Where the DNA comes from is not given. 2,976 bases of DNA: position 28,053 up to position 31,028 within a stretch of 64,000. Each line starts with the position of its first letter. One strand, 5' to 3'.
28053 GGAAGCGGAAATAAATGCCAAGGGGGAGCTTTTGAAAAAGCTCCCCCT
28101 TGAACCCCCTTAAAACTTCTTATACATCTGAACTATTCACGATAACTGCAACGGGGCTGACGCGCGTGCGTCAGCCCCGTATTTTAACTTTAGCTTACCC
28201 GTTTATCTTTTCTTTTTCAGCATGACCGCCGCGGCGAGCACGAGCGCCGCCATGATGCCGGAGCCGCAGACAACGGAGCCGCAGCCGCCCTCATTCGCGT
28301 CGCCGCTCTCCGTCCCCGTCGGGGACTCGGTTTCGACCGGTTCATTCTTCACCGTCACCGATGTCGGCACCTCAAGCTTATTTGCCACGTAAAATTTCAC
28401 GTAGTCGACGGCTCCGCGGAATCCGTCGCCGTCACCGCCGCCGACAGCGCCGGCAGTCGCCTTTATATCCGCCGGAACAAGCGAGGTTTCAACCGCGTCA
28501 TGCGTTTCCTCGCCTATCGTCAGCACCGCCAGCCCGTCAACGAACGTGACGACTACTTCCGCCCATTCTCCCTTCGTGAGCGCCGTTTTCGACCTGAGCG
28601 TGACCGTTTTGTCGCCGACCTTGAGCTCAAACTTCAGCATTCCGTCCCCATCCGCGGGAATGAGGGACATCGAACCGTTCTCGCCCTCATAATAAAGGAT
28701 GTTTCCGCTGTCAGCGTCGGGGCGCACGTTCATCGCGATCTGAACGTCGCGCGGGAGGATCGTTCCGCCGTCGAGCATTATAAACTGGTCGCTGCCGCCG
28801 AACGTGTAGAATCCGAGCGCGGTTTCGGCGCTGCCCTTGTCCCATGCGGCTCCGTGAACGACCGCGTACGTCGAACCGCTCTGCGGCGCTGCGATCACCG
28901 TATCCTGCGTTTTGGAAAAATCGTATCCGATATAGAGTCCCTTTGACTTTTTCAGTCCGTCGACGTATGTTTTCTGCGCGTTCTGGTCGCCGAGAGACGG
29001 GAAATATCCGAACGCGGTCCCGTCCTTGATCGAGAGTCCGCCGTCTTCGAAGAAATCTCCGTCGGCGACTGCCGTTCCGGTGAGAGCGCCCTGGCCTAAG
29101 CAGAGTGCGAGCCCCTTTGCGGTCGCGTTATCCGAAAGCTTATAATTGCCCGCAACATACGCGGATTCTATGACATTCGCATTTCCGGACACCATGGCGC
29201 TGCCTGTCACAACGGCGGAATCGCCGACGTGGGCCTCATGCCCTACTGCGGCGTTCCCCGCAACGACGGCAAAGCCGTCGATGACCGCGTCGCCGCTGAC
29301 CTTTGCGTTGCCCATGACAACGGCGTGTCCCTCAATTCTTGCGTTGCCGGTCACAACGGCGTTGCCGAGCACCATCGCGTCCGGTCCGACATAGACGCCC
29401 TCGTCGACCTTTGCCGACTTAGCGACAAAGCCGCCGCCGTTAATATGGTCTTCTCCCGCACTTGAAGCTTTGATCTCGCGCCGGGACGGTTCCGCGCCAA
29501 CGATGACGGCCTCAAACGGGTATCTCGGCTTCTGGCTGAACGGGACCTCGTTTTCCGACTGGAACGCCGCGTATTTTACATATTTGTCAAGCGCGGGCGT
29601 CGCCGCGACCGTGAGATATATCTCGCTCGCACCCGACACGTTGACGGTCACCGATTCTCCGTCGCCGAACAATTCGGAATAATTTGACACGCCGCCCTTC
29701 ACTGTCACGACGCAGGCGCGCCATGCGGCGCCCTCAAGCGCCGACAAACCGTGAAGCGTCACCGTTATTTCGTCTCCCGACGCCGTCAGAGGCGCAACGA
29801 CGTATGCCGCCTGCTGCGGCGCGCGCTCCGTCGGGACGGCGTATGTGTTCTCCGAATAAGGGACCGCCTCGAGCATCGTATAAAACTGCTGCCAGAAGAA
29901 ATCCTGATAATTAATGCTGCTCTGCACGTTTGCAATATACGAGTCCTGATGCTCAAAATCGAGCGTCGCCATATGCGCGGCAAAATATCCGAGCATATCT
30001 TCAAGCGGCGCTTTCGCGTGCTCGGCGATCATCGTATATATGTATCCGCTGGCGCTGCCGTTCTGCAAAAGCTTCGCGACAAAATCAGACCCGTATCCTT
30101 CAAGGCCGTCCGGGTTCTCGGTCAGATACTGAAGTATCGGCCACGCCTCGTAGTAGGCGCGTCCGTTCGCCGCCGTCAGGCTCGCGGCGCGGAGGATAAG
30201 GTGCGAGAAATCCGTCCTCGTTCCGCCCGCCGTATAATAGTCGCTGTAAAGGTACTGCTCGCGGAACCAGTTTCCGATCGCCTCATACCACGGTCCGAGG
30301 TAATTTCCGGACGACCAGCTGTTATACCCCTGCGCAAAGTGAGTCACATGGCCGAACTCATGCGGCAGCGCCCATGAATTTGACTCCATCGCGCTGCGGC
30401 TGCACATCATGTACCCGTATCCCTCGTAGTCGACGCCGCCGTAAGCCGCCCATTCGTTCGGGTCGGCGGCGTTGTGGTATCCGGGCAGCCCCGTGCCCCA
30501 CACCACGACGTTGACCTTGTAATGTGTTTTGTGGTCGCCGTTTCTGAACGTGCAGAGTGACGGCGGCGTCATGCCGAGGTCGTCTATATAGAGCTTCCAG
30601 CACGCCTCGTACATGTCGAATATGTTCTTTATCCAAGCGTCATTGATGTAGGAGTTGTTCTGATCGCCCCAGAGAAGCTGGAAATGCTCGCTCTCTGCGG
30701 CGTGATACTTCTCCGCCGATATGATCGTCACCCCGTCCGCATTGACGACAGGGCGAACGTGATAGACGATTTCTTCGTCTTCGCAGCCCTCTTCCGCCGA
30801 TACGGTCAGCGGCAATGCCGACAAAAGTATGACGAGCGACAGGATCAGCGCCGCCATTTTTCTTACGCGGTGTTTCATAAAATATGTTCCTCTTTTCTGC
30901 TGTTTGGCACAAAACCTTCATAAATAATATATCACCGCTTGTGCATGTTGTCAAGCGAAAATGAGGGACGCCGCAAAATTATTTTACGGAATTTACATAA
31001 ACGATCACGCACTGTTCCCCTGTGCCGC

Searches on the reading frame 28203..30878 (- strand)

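Call 21: search_protein_families(library=pfam, proteins=[window:28203-30878:-], max_evalue=0.00001)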
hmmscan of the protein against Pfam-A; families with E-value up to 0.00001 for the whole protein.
window:28203-30878:- (891 aa): 3 families
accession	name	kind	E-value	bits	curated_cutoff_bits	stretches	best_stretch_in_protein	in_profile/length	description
PF19527.4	DUF6055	-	9.8e-33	114.1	27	1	60-465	32-416/417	Family of unknown function (DUF6055)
PF13385.13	Laminin_G_3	-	9.2e-07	29.6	27.6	1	711-830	18-141/151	Concanavalin A-like lectin/glucanases superfamily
PF00132.30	Hexapep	-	9.8e-06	25.5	27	0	489-521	2-34/36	Bacterial transferase hexapeptide (six repeats)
